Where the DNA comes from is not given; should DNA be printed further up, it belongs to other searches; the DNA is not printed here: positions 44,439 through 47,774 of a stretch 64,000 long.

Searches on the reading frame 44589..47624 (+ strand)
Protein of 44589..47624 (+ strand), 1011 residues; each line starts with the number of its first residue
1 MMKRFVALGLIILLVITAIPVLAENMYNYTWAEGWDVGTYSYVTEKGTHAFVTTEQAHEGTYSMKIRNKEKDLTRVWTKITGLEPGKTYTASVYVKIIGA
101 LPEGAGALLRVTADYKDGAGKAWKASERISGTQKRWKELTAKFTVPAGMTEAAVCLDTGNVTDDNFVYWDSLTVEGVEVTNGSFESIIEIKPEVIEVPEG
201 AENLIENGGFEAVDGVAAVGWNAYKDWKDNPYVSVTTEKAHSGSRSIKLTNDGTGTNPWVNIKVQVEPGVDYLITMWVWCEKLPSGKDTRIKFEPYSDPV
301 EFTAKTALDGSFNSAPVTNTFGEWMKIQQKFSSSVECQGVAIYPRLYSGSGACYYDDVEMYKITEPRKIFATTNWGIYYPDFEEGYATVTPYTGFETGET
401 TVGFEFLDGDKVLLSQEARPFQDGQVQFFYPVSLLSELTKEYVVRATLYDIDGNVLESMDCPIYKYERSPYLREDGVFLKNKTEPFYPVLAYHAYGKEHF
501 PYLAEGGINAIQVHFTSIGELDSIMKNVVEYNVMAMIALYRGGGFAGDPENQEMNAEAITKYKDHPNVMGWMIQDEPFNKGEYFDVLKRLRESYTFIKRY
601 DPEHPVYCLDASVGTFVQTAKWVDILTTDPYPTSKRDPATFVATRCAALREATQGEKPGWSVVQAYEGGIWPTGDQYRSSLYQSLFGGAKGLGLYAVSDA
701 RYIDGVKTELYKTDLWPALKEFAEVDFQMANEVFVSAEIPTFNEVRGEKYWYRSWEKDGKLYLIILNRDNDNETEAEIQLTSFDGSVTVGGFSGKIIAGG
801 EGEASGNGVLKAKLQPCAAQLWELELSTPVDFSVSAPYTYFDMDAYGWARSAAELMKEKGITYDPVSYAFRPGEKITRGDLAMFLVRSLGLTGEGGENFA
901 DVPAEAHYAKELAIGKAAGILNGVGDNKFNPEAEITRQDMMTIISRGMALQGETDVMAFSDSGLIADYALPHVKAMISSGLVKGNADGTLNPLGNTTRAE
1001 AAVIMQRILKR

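Call 3: search_protein_families(library=pfam, proteins=[window:44589-47624:+], max_evalue=0.01)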
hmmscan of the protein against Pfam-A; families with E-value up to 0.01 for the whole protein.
window:44589-47624:+ (1011 aa): 4 families
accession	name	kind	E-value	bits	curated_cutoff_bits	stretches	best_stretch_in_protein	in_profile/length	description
PF00395.25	SLH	-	1.9e-23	82.6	20.8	2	959-1002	2-44/44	S-layer homology domain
PF02018.23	CBM_4_9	-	4.2e-19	69.7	25.9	2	40-151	15-123/136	Carbohydrate binding domain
PF22637.2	CBM_4_9_1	-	7.9e-07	29.9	27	1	38-147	14-122/148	BppA domain 1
PF21466.3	GH101_dom-5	-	5.4e-05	23.5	27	1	42-96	13-66/145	Endo-alpha-N-acetylgalactosaminidase, domain 5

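Call 6: search_protein_families(library=ncbifam, proteins=[window:44589-47624:+], max_evalue=1)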
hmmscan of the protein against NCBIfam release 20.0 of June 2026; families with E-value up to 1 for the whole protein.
window:44589-47624:+ (1011 aa): 4 families
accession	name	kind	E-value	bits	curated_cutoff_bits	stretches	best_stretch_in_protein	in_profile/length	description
NF033190.2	inl_like_NEAT_1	exception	2.8e-10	39.1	1275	1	848-999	590-742/754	NEAT domain-containing leucine-rich repeat protein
NF052434.1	Mep72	equivalog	6.6e-10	38.2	645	2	38-153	442-555/573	biofilm-associated metzincin protease Mep72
NF033675.1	NTTRR-F1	subfamily_domain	1.9e-06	28.1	70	2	47-170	21-148/155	NTTRR-F1 domain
NF048003.1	GTA_spike_fiber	domain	0.00012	22.7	36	1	83-186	64-168/182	phage head spike fiber domain-containing protein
